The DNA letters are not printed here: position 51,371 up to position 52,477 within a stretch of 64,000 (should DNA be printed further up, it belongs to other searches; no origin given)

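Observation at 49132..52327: Tightly overlapped triad of polytopic membrane protein, 74-aa HTH and secreted double-gluzincin-like protein: candidate uncharacterised module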

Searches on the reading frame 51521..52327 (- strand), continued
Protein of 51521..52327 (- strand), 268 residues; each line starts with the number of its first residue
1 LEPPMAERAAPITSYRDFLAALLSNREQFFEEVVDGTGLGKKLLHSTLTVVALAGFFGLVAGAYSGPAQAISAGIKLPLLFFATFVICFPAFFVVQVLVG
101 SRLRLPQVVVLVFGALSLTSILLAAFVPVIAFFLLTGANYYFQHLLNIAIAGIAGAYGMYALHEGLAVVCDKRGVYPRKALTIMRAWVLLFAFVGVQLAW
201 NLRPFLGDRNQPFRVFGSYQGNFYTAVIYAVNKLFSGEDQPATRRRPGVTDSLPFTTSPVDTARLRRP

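Call 25: find_encoding_contigs(protein=P0202, flank=4000, max_places=3)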
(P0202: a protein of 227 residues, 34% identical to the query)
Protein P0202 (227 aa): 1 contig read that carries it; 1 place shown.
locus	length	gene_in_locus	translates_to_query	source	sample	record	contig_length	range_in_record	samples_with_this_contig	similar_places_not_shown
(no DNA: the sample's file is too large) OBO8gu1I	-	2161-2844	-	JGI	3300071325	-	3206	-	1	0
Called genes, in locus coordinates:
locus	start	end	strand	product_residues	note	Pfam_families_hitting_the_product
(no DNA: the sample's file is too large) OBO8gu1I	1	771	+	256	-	?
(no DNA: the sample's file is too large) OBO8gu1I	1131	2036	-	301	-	-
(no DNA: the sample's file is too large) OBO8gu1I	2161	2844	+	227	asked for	-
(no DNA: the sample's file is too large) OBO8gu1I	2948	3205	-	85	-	?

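Call 26: list_cluster_members(proteins=[P0182, P0188, P0199, P0209, P0213, P0226, P0231, P0254, P0275, P0251])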
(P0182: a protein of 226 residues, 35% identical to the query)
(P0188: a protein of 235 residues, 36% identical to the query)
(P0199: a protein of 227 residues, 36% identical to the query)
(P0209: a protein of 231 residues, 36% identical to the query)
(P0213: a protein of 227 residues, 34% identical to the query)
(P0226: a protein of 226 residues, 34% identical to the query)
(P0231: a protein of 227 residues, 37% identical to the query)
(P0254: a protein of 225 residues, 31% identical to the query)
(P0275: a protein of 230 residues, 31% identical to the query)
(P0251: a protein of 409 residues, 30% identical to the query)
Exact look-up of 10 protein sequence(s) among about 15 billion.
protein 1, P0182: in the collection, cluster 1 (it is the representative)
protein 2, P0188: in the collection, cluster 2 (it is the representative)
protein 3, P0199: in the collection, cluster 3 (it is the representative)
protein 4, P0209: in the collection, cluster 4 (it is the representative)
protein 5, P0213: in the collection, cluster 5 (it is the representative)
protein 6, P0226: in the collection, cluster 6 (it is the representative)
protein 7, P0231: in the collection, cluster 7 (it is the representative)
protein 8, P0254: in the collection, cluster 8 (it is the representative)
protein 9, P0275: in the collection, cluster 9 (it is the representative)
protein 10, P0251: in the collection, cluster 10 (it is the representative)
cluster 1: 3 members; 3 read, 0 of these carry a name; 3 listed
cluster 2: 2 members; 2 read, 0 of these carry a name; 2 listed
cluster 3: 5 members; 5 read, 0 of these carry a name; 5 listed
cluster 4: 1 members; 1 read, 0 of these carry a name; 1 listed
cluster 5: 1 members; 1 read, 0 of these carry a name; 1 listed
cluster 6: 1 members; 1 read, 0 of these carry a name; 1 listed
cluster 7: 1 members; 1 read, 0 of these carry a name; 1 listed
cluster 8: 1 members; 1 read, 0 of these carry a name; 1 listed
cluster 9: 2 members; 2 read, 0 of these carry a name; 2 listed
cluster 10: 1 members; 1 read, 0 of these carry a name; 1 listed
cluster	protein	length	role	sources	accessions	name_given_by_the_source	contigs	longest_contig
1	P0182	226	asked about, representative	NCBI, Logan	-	-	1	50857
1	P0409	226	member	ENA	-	-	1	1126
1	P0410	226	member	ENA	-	-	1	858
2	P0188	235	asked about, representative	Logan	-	-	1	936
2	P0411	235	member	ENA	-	-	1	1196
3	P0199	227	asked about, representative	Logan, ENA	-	-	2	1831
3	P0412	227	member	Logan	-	-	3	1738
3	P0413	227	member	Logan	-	-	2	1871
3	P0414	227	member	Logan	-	-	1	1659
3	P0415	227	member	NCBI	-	-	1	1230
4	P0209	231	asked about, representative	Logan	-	-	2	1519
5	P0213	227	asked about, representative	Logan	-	-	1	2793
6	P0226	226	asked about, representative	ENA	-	-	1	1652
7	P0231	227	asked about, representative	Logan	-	-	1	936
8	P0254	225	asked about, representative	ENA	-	-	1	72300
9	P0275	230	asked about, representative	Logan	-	-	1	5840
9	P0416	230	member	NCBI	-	-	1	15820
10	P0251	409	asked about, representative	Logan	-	-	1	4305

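Call 27: find_encoding_contigs(protein=P0182, flank=4000, max_places=1)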
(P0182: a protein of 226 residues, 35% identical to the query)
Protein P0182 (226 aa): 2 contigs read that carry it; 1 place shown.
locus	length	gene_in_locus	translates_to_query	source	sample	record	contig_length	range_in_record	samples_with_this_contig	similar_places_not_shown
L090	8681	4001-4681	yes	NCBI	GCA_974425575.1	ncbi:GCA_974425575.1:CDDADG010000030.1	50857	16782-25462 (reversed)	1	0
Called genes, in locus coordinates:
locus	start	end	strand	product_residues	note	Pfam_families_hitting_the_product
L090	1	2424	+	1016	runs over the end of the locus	-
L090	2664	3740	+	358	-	-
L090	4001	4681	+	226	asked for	-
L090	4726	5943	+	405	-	-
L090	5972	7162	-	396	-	PF06439:3keto-disac_hyd, PF21708:Glyco_hydro_59_C (faint), PF20407:DUF1583_N (faint), PF06439:3keto-disac_hyd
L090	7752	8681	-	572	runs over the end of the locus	PF01301:Glyco_hydro_35 (weak), PF02449:Glyco_hydro_42, PF18120:DUF5597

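Call 28: find_encoding_contigs(protein=P0254, flank=4000, max_places=1)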
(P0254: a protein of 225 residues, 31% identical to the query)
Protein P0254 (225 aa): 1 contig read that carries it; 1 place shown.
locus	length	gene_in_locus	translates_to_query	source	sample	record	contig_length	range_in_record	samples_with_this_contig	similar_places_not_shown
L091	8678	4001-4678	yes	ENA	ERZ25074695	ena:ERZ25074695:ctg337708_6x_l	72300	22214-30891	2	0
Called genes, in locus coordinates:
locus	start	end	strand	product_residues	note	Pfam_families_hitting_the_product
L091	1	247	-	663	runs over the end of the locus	PF00515:TPR_1 (faint), PF07719:TPR_2 (faint), PF13176:TPR_7 (faint), PF17874:TPR_MalT, PF13424:TPR_12 (weak), PF07568:HisKA_2, PF13581:HATPase_c_2, PF02518:HATPase_c, +1 more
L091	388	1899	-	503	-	PF13231:PMT_2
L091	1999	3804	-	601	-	PF04389:Peptidase_M28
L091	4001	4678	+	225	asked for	-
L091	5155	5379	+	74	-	-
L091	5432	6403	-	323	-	PF01636:APH, PF02958:EcKL, PF07914:DUF1679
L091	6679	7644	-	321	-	-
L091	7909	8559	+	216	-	-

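Call 29: find_encoding_contigs(protein=P0416, flank=4000, max_places=1)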
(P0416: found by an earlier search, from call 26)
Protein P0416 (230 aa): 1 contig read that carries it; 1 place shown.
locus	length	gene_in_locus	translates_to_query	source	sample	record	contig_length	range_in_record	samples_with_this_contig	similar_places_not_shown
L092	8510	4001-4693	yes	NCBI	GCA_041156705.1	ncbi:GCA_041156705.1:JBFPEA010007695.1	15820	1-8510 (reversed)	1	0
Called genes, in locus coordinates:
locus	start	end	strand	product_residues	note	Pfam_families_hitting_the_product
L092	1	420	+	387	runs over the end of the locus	PF07396:Porin_O_P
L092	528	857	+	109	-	-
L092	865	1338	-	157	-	-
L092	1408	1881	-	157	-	PF00578:AhpC-TSA, PF08534:Redoxin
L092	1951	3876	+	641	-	PF00005:ABC_tran, PF02463:SMC_N (faint), PF05783:DLIC (faint), PF13555:AAA_29 (faint), PF13304:AAA_21 (weak), PF12848:ABC_tran_Xtn, PF00005:ABC_tran, PF16326:ABC_tran_CTD, +2 more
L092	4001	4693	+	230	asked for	-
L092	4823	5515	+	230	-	-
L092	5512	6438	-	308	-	PF03747:ADP_ribosyl_GH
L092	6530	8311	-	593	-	PF16697:Yop-YscD_cpl, PF00498:FHA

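Call 36: predict_structure(alignment_id=A1)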
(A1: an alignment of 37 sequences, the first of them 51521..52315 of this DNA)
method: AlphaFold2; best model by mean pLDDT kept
length: 264 residues; sequences in the alignment: 37
mean_pLDDT: 88.1   pTM: 0.84
mean pLDDT of the five models: 88.1, 88.0, 87.2, 86.8, 86.7
residues with pLDDT >= 90: 187; 70-90: 44; 50-70: 12; < 50: 21
segments of 3 or more residues with pLDDT < 50: 241-250, 257-264
pLDDT, mean of each block of 10 residues (from residue 1): 80 96 94 97 98 97 96 98 95 90 96 98 98 94 97 95 87 83 95 93 86 86 93 69 48 49 45
secondary structure, 60 per line:
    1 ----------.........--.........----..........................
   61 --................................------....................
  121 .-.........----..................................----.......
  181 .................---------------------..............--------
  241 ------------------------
elements in order: H11-19 H22-30 H35-60 H63-94 H101-121 H123-131 H136-169 H174-197 H219-232
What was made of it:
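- Checked: The first protein has five long hydrophobic helices (AF2 pLDDT 88, call 36).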

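Call 39: search_protein_families(library=pfam, proteins=[P0043, P0187, P0193, P0194, P0201, P0204, P0212, P0224, P0230, P0238], max_evalue=0.001)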
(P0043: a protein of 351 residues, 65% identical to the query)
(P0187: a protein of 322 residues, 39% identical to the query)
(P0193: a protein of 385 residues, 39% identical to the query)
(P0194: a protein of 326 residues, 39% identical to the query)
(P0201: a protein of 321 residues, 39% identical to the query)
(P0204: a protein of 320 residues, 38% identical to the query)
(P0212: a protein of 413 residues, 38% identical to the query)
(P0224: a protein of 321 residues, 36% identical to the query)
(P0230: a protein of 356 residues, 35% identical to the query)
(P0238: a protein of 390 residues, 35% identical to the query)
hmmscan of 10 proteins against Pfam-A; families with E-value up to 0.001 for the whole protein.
P0043 (351 aa): 0 families

P0187 (322 aa): 0 families

P0193 (385 aa): 0 families

P0194 (326 aa): 0 families

P0201 (321 aa): 0 families

P0204 (320 aa): 0 families

P0212 (413 aa): 0 families

P0224 (321 aa): 0 families

P0230 (356 aa): 0 families

P0238 (390 aa): 0 families
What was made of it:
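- Tried and rejected: None has one (call 39).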

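Call 40: fold_search(model_id=the predicted structure, library=pdb)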
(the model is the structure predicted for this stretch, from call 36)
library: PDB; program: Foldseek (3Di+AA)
matches with E <= 10: 171; with E <= 0.001: 0
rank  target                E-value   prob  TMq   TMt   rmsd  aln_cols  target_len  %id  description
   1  3pja_K                1.6e+00  0.08  0.16  0.18  18.5       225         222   12  Crystal structure of human C3PO complex (released 2011-05-11)
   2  3hlv_B                2.0e+00  0.14  0.24  0.26  14.9       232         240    9  Crystal structure of human Estrogen Receptor Alpha Ligand-Binding Domain in complex with a Glucocorticoid Receptor Int (released 2010-06-02)
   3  3pja_L                2.0e+00  0.06  0.15  0.16  18.8       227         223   12  Crystal structure of human C3PO complex (released 2011-05-11)
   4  6ks1_A                2.0e+00  0.07  0.19  0.18  17.8       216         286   18  Crystal structure of the human adiponectin receptor 2 (released 2020-08-19)
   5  6pw5_A                2.1e+00  0.03  0.13  0.06  24.9       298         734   15  Cryo-EM Structure of Thermo-Sensitive TRP Channel TRP1 from the Alga Chlamydomonas reinhardtii in Nanodiscs (released 2019-09-25)
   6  7ujy_A                2.2e+00  0.12  0.22  0.25  15.4       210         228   10  Estrogen receptor alpha ligand binding domain Y537S mutant in complex with a methylated lasofoxifene derivative that e (released 2022-06-15)
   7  2qa8_A                2.2e+00  0.08  0.18  0.20  19.0       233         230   11  Crystal Structure of the Estrogen Receptor Alpha Ligand Binding Domain Mutant 537S Complexed with Genistein (released 2008-03-18)
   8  4p6h_A                2.2e+00  0.06  0.16  0.12  15.2       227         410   17  Tl+-bound inward-facing state (bound conformation) of the glutamate transporter homologue GltPh (released 2014-06-04)
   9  6pit_A                2.4e+00  0.13  0.24  0.27  15.7       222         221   10  Estrogen Receptor Alpha Ligand Binding Domain Y537S Mutant in Complex with SRC2 Stapled Peptide 41A and Estradiol (released 2019-10-16)
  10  9odn_R                2.6e+00  0.11  0.22  0.21  13.9       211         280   13  Structure of the MOR/Gi/DAMGO Complex, GTP-Bound, G-Primed (released 2026-03-04)
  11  5cwf_C                2.6e+00  0.04  0.14  0.18  15.9       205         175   11  Crystal structure of de novo designed helical repeat protein DHR8 (released 2015-12-16)
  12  3pja_J                2.7e+00  0.07  0.17  0.19  17.6       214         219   13  Crystal structure of human C3PO complex (released 2011-05-11)
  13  8d9p                  2.7e+00  0.04  0.13  0.15  17.0       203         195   14  De Novo Photosynthetic Reaction Center Protein Equipped with Heme B and Mn(II) cations (released 2022-09-28)
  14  9fl8_A                2.8e+00  0.04  0.14  0.15  22.2       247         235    9  Stapled peptide bound to NOT9-NOT1 complex (released 2025-01-29)
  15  7paf_A                3.1e+00  0.02  0.11  0.10  19.6       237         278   13  Streptococcus pneumoniae choline importer LicB in lipid nanodiscs (released 2022-03-16)
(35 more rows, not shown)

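Call 65: find_encoding_contigs(protein=P0181, flank=2500, max_places=2)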
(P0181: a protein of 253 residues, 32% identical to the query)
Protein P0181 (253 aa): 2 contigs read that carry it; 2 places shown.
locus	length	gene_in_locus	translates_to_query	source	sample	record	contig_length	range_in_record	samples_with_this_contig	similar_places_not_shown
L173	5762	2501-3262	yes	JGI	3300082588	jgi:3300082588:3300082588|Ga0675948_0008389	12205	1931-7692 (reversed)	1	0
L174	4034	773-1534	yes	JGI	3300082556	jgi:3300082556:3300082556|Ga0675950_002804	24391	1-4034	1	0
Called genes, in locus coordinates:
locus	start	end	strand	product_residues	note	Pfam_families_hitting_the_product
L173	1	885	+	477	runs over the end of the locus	-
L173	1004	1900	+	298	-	PF10099:RskA_C (weak)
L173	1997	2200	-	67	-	-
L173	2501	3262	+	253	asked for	-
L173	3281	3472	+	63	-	PF12728:HTH_17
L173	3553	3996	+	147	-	-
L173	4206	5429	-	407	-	-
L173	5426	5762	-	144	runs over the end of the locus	PF00355:Rieske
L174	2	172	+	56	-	?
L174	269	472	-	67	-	-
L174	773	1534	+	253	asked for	-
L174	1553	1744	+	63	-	PF12728:HTH_17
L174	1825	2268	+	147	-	-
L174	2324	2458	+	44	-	-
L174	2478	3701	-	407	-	-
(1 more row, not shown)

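Call 66: find_encoding_contigs(protein=P0197, flank=2500, max_places=2)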
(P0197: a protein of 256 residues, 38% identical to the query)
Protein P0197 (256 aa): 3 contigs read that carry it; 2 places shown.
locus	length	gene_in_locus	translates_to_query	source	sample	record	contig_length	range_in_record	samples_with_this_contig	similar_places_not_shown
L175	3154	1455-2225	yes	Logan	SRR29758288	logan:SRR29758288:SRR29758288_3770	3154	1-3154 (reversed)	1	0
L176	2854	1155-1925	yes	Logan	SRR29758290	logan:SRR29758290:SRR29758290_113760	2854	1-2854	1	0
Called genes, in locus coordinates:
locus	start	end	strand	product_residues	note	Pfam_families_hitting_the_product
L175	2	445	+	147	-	?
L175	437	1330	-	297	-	PF02311:AraC_binding, PF00165:HTH_AraC (weak), PF12833:HTH_18, PF00165:HTH_AraC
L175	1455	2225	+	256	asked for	-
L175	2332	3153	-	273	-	?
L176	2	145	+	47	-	?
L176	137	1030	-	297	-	PF02311:AraC_binding, PF00165:HTH_AraC (weak), PF12833:HTH_18, PF00165:HTH_AraC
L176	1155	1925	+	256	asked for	-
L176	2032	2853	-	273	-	?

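Call 71: search_protein_families(library=pfam, proteins=[L054:5007-6407:+, L011:5007-6026:+, L069:1613-2068:+, L067:5004-5327:+], max_evalue=0.001)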
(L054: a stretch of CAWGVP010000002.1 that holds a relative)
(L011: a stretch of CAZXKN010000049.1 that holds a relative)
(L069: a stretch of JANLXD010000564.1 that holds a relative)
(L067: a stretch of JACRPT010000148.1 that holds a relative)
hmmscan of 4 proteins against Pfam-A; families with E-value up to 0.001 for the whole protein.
L054:5007-6407:+ (466 aa): 1 family
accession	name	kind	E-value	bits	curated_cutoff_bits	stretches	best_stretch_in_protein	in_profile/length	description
PF00144.29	Beta-lactamase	-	3.1e-37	128.9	27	2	130-333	102-314/329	Beta-lactamase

L011:5007-6026:+ (340 aa): 2 families
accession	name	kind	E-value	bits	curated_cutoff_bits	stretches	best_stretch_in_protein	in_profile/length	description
PF11028.14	TMEM260-like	-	1e-29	104.1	24.2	1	45-217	1-175/179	Protein O-mannosyl-transferase TMEM260-like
PF13231.12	PMT_2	-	1.6e-08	35.4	26.1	1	131-238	52-152/160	Dolichyl-phosphate-mannose-protein mannosyltransferase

L069:1613-2068:+ (151 aa): 3 families
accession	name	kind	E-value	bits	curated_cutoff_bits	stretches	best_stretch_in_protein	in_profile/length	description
PF14534.12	DUF4440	-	3e-15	57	25.2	1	31-135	1-107/107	Domain of unknown function (DUF4440)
PF12680.13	SnoaL_2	-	6.2e-11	43.2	27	1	36-134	2-100/102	SnoaL-like domain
PF13474.12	SnoaL_3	-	4.6e-09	37.1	22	1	36-136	6-112/121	SnoaL-like domain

L067:5004-5327:+ (107 aa): 1 family
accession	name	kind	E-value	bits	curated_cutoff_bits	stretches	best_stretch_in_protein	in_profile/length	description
PF09360.15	zf-CDGSH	-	2.6e-19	69.6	29.5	1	39-85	1-48/48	Iron-binding zinc finger CDGSH type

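Call 75: search_dna_similar(query=window:51521-52315:-, collection=plasmids, mode=protein, max_evalue=0.001, max_rows=10)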
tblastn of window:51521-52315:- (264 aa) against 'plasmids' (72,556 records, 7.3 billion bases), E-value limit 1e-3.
Records with a match: 1; places in all: 1; records where one place covers at least 80% of the query: 1.
Best place of each record, by identity: <60% 1.
By first word of the organism name: Chondrinema 1.
By predicted mobility (MOB-suite, as given by PLSDB): non-mobilizable 1.
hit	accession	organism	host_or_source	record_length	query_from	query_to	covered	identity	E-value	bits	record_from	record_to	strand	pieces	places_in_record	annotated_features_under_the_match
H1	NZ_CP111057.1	Chondrinema litorale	Seaweed,red alga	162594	18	263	93%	32.8%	1e-37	147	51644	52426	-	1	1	hypothetical protein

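Call 76: search_dna_similar(query=window:51521-52315:-, collection=phages, mode=protein, max_evalue=0.001, max_rows=10)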
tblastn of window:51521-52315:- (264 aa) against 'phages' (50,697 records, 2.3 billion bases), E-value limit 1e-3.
No match.
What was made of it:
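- On Type II toxin-antitoxin module: There are no phage hits and one plasmid hit (calls 75, 76).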

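Call 77: get_annotated_region(hit=H1, flank=3000)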
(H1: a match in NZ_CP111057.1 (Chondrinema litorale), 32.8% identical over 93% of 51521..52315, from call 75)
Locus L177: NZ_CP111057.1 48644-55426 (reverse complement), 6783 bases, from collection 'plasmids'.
description: Chondrinema litorale strain WSW3-B12 plasmid unnamed15, complete sequence
organism: Chondrinema litorale (NCBI taxid 2994555)
taxonomy: Bacteria; Bacteroidota; Cytophagia; Cytophagales; Flammeovirgaceae; Chondrinema; Chondrinema litorale
host: -; source: Seaweed,red alga; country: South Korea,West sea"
typing (MOB-suite, as given by PLSDB): non-mobilizable
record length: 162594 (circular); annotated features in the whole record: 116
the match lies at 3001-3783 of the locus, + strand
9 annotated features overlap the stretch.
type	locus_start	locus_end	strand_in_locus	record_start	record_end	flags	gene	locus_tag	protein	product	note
CDS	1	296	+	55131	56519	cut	-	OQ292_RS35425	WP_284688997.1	radical SAM protein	-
CDS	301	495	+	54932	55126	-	-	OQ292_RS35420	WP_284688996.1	hypothetical protein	-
CDS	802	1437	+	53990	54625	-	-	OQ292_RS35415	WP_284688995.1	hypothetical protein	-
CDS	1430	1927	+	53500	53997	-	-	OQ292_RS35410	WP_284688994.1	hypothetical protein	-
CDS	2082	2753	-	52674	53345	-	-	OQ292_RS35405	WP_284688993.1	hypothetical protein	-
CDS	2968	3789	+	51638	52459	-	-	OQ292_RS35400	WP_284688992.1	hypothetical protein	-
CDS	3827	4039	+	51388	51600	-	-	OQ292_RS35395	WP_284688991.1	helix-turn-helix domain-containing protein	-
CDS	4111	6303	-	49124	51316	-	-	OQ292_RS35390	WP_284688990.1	molybdopterin cofactor-binding domain-containing protein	-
CDS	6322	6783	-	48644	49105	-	-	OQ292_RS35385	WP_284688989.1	(2Fe-2S)-binding protein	-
